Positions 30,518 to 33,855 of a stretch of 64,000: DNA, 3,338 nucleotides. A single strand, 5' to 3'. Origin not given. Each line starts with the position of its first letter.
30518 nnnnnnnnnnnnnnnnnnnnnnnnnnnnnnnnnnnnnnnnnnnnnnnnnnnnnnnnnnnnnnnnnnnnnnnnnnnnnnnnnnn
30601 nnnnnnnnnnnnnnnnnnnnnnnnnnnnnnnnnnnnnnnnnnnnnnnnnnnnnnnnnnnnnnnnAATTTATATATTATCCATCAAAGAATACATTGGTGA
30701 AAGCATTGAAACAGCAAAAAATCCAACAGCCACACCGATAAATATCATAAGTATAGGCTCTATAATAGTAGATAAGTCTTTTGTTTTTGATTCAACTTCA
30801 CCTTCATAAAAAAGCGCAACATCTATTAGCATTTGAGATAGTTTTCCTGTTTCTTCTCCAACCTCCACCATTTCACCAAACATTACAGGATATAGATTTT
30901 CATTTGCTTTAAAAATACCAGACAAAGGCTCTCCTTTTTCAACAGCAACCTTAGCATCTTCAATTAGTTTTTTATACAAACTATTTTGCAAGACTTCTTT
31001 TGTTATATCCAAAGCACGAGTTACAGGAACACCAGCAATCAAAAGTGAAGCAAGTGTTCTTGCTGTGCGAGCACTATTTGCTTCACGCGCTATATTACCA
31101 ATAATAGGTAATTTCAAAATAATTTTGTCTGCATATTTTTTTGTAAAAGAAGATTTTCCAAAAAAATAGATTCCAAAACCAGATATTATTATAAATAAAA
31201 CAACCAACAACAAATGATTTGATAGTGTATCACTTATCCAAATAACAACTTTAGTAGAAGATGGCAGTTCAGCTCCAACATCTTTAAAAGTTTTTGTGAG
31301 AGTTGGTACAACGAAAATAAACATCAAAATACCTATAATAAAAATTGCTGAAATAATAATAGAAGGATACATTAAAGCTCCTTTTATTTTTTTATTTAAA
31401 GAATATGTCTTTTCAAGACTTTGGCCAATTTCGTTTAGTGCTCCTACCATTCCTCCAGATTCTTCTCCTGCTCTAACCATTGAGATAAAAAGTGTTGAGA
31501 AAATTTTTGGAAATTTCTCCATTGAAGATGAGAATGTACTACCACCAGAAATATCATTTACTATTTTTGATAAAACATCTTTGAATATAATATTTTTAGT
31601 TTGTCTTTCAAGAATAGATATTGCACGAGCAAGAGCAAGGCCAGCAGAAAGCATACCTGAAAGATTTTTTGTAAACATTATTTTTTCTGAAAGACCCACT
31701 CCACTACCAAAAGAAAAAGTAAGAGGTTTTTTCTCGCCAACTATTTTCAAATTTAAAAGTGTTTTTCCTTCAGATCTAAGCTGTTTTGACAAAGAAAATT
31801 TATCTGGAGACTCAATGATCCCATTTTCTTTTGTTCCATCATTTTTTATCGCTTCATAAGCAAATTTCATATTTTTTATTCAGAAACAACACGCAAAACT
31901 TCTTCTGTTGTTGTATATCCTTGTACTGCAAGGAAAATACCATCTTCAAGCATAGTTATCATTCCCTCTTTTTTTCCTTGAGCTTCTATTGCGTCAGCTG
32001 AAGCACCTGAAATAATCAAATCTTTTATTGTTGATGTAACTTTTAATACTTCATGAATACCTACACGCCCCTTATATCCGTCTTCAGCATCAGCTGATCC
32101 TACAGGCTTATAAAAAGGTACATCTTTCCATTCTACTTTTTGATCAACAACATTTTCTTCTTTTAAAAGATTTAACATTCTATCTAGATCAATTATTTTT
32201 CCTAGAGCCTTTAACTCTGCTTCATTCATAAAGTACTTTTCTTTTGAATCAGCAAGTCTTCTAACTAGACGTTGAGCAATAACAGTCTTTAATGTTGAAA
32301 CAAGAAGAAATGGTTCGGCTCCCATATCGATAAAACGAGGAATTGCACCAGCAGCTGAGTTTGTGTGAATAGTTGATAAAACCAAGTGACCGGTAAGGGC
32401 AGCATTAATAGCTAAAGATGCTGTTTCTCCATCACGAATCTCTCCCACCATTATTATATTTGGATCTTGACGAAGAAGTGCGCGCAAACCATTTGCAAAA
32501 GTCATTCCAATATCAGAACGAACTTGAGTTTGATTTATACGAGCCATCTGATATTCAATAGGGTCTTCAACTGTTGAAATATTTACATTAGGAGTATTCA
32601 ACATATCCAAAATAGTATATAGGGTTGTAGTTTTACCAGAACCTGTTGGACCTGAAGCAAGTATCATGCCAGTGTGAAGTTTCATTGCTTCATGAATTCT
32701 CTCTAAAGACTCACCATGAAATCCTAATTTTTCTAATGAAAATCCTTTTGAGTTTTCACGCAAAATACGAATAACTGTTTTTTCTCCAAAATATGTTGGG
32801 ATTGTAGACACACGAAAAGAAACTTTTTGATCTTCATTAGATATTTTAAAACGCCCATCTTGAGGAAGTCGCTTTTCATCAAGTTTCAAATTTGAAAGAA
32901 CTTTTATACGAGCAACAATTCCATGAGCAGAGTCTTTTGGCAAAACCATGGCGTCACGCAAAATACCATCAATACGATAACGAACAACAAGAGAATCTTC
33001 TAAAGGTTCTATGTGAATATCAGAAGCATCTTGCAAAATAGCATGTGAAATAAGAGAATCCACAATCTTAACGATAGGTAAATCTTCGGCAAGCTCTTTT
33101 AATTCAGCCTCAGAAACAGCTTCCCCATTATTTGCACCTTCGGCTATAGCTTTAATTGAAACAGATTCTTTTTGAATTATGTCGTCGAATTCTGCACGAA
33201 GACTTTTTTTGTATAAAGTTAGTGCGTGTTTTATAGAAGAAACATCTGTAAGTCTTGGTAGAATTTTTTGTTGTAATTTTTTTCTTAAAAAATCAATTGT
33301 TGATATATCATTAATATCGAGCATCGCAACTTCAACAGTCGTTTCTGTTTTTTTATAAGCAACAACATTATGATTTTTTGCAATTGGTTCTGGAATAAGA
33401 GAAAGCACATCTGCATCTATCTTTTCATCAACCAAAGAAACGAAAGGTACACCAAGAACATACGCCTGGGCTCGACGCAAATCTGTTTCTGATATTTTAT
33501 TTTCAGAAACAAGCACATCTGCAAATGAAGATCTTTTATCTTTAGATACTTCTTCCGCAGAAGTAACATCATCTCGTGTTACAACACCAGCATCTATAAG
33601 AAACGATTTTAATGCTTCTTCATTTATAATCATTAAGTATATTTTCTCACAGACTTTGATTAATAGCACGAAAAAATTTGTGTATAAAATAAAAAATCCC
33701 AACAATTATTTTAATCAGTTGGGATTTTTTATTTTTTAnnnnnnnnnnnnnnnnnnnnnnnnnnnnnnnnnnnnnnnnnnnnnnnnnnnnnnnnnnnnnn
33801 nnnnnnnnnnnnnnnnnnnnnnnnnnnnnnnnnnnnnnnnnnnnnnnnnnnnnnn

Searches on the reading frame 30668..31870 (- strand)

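Call 77: search_protein_families(library=pfam, proteins=[window:30668-31870:-], max_evalue=0.001)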
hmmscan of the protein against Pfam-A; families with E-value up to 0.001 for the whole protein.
window:30668-31870:- (400 aa): 1 family
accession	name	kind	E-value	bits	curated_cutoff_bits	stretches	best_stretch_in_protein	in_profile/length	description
PF00482.28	T2SSF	-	5.3e-51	172.3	25.2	2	66-189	1-125/125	Type II secretion system (T2SS), protein F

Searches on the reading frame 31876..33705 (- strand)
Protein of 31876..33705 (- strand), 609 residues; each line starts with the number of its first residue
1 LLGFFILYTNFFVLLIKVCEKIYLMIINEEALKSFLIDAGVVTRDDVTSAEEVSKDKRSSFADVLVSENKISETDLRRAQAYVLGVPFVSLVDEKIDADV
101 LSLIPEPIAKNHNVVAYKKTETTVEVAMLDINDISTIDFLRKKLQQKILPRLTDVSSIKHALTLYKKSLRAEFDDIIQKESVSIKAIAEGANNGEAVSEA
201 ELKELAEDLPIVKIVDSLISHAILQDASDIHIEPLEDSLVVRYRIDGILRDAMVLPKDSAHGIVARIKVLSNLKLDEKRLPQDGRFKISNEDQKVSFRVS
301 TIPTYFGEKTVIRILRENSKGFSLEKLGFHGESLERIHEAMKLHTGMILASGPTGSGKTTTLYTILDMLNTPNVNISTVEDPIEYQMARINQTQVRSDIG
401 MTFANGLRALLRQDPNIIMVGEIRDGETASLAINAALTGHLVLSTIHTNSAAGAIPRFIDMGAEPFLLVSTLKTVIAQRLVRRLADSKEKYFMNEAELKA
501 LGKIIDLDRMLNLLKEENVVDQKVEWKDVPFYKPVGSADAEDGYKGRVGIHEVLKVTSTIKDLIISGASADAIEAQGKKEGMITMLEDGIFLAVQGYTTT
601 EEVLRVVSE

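Call 77: search_protein_families(library=pfam, proteins=[window:31876-33705:-], max_evalue=0.001)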
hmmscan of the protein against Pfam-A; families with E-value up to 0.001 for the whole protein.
window:31876-33705:- (609 aa): 2 families
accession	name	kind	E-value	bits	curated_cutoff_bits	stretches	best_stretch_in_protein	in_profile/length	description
PF00437.27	T2SSE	-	2.1e-121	405.5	24.9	1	205-605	2-370/370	Type II/IV secretion system protein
PF05157.20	MshEN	-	1.3e-11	44.8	23.1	1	84-168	1-86/90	MshEN domain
